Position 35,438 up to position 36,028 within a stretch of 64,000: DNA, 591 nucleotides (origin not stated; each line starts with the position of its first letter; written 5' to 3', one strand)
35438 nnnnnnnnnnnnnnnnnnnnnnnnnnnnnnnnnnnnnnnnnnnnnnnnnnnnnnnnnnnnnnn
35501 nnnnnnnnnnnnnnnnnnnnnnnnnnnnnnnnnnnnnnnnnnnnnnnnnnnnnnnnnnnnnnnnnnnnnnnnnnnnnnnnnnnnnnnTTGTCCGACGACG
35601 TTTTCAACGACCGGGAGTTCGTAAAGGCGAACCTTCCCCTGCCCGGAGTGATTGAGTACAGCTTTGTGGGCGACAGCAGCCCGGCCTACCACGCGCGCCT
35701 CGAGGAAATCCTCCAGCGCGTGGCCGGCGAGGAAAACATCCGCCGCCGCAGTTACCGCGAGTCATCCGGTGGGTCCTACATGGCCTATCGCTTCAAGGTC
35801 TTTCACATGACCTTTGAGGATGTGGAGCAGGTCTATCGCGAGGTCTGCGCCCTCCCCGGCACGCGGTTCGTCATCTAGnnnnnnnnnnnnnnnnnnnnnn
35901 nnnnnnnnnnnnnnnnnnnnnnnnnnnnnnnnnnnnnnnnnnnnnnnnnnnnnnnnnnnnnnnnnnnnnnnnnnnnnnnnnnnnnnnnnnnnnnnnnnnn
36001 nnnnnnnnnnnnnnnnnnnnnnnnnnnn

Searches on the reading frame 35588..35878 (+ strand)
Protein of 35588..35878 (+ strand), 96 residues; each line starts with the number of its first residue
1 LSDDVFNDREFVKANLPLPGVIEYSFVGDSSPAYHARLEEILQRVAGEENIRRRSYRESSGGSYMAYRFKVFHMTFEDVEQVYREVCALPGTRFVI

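Call 25: search_protein_families(library=pfam, proteins=[window:35588-35878:+])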
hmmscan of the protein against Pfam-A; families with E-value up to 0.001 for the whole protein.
window:35588-35878:+ (96 aa): 1 family
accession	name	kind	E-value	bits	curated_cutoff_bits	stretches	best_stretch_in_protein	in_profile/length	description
PF04359.20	DUF493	-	5.2e-09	37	24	1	19-95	7-83/84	Protein of unknown function (DUF493)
